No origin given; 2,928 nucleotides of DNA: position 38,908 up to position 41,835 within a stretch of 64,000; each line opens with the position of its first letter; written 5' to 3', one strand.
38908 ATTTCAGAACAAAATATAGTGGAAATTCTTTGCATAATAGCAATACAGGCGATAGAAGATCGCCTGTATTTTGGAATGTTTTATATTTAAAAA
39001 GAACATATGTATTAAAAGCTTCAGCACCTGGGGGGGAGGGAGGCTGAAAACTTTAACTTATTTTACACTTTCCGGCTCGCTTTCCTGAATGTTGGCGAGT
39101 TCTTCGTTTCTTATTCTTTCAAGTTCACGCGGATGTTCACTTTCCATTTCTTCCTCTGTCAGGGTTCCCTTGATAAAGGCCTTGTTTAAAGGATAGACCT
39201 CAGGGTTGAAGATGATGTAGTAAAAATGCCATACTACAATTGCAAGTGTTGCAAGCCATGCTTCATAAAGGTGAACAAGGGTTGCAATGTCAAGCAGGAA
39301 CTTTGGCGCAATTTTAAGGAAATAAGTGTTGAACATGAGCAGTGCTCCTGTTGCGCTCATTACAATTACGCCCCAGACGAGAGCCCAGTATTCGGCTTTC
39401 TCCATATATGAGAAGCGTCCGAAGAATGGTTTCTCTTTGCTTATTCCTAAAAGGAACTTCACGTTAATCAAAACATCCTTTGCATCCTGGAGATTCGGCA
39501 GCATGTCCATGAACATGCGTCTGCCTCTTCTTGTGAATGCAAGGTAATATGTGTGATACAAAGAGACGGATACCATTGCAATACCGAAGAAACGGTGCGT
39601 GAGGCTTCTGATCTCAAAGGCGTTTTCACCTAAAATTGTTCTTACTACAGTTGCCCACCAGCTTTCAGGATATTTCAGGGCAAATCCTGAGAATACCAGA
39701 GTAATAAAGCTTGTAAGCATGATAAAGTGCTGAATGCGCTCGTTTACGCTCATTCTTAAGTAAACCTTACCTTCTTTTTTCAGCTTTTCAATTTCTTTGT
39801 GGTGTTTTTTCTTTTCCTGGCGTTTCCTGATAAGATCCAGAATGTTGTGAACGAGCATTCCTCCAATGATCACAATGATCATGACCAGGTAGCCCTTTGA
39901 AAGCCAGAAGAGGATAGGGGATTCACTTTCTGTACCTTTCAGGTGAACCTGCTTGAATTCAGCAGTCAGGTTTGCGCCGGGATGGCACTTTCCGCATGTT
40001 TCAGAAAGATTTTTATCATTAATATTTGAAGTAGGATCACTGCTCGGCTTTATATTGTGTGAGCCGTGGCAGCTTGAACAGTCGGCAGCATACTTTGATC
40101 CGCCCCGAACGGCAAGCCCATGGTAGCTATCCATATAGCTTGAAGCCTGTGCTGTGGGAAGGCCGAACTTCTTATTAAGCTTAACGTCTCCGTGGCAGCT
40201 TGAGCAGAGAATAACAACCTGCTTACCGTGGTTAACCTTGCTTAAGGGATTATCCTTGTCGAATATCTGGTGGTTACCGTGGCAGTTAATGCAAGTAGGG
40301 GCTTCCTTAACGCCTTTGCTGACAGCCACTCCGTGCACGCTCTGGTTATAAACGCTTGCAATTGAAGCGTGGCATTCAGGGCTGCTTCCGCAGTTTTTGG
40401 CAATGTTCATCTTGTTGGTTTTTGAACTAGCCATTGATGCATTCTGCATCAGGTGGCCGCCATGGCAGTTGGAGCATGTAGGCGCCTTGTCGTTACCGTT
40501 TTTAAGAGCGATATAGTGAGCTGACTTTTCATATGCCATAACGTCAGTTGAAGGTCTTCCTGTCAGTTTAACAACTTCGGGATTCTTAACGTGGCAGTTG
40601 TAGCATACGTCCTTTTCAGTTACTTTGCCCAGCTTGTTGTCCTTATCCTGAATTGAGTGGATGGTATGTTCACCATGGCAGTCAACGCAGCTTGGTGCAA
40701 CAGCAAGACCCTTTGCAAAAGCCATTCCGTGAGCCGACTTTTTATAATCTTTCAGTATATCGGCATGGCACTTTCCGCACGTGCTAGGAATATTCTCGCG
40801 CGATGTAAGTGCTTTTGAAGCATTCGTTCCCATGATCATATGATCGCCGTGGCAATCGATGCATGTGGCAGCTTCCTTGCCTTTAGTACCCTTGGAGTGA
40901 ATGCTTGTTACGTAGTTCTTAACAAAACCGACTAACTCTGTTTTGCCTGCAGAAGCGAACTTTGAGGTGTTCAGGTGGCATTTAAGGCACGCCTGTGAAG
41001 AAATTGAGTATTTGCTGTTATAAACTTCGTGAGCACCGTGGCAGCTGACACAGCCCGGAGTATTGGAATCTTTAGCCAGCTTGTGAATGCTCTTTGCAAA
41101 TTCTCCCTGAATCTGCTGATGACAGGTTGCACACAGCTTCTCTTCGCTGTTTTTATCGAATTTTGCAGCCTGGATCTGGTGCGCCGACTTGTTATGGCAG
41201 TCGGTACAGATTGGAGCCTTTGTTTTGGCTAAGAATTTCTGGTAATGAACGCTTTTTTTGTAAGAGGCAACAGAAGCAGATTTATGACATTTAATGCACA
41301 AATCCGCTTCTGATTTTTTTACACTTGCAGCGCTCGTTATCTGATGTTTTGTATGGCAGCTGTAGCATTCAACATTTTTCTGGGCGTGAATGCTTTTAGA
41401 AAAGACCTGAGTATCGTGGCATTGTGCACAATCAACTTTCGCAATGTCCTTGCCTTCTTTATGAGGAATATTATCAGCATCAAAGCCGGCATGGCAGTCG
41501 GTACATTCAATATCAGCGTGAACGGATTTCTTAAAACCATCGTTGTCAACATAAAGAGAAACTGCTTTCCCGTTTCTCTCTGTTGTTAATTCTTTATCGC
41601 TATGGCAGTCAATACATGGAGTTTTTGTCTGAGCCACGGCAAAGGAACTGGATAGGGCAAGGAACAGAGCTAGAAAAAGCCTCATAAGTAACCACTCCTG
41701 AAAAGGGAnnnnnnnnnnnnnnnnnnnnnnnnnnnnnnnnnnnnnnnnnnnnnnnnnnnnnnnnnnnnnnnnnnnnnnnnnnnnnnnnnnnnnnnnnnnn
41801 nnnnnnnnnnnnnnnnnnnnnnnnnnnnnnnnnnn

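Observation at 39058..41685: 18-haem c-type domain fused to a di-haem b-type membrane domain: an enlarged CbcL-type quinol oxidase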

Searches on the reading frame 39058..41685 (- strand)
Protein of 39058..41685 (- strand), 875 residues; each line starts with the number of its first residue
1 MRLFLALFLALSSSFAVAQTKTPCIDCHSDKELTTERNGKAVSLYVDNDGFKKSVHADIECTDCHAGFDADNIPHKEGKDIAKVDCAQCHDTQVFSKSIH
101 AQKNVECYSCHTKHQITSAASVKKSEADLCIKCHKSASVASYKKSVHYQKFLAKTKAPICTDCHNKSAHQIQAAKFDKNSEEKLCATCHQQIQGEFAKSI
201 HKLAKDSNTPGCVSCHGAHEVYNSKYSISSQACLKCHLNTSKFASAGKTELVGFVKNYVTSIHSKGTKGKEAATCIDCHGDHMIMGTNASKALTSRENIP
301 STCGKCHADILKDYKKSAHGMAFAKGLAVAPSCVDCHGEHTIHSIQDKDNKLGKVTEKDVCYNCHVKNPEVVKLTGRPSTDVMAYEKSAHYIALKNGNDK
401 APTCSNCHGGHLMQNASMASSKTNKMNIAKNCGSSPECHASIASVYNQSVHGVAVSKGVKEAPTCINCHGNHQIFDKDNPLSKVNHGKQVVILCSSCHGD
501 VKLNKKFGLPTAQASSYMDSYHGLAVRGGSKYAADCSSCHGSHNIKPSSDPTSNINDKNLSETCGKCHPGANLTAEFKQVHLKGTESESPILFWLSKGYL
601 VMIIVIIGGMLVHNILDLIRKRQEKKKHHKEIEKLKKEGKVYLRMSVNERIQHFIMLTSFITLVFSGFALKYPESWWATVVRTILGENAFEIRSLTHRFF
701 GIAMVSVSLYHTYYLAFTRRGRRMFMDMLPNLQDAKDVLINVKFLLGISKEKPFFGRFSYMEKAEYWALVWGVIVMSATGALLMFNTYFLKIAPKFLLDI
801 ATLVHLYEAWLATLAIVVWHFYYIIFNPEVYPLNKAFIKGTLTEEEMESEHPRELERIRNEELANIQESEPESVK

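Call 6: search_protein_families(library=pfam, proteins=[window:39058-41685:-], max_evalue=1)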
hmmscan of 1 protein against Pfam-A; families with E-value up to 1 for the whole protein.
window:39058-41685:- (875 aa): 10 families
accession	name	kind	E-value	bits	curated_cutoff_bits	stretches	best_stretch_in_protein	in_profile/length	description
PF14522.11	Cytochrome_C7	-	5.7e-23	81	24.8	8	15-91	7-67/67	Cytochrome c7 and related cytochrome c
PF09699.15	Paired_CXXCH_1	-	4.8e-22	77.8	20.6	6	105-137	7-39/41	Doubled CXXCH motif (Paired_CXXCH_1)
PF14537.11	Cytochrom_c3_2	-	1.8e-21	76.8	25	7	210-307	7-78/79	Cytochrome c3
PF01292.26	Ni_hydr_CYTB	-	1.5e-12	48.1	30.1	1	646-830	3-168/179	Prokaryotic cytochrome b561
PF02085.21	Cytochrom_CIII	-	3.8e-09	37.2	22.9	3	51-134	23-101/101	Class III cytochrome C family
PF22678.1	Cytochrom_c_NrfB-like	-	6.7e-07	30.1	27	1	233-312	1-68/89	Cytochrome c-type protein NrfB-like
PF14358.11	DUF4405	-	0.011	16.7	26.7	1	653-714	3-64/66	Domain of unknown function (DUF4405)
PF14147.11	Spore_YhaL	-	0.019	15.1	27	1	603-651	5-50/52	Sporulation protein YhaL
PF04977.20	DivIC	-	0.23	11.8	28.9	1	602-640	3-41/80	Septum formation initiator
PF10608.14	MAGUK_N_PEST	-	0.62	10.9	21.6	0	93-125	30-57/107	Polyubiquitination (PEST) N-terminal domain of MAGUK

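Call 7: search_protein_families(library=ncbifam, proteins=[window:39058-41685:-], max_evalue=1)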
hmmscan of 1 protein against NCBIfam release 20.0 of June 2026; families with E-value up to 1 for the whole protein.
window:39058-41685:- (875 aa): 16 families
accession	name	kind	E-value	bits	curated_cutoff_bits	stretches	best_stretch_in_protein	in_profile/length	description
TIGR03508.1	decahem_SO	subfamily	2.3e-27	96.1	192.2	3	23-243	4-225/258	DmsE family decaheme c-type cytochrome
NF041028.1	decahem_GSU2203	exception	6.7e-20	71.5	325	2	21-287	36-301/317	GSU2203 family decaheme c-type cytochrome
TIGR01583.1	formate-DH-gamm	equivalog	1.9e-16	60.7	115.85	1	644-853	4-196/204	formate dehydrogenase subunit gamma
NF007558.0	PRK10179.1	equivalog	1.6e-10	41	339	1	639-864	4-210/217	formate dehydrogenase-N subunit gamma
NF007924.0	PRK10639.1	equivalog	1.9e-10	40.8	341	1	638-862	3-206/211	formate dehydrogenase cytochrome b556 subunit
NF008659.0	PRK11659.1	equivalog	7.6e-10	38.8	184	4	535-581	137-180/188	cytochrome c nitrite reductase pentaheme subunit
NF045713.1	CxxCH_16_HmcA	equivalog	1.4e-08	33.8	400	3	181-341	75-237/541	sulfate respiration complex hexadecaheme cytochrome HmcA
TIGR03507.1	decahem_SO1788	subfamily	6.7e-08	31.5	209.3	5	160-223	246-309/672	OmcA/MtrC family decaheme c-type cytochrome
TIGR01905.1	paired_CXXCH_1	subfamily_domain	2.5e-07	30.5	25.2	3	104-137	6-39/41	doubled CXXCH domain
TIGR03146.1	cyt_nit_nrfB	equivalog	8.7e-07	29.3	166.6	2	21-165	11-142/145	cytochrome c nitrite reductase pentaheme subunit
TIGR03153.1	cytochr_NrfH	equivalog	1.1e-05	25.5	134.2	1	85-193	30-137/138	cytochrome c nitrite reductase small subunit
TIGR02161.1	napC_nirT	subfamily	0.0001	22.2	310.6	2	177-222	40-88/185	periplasmic nitrate (or nitrite) reductase c-type cytochrome, NapC/NirT family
TIGR02125.1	CytB-hydogenase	equivalog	0.00054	19.5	121.5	1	648-827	6-191/212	Ni/Fe-hydrogenase, b-type cytochrome subunit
TIGR04257.1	nanowire_3heme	domain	0.0014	18.7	40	2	534-571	24-61/75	c(7)-type cytochrome triheme domain-containing protein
NF010185.0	PRK13664.1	equivalog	0.093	12.7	98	1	594-627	3-34/65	hypothetical protein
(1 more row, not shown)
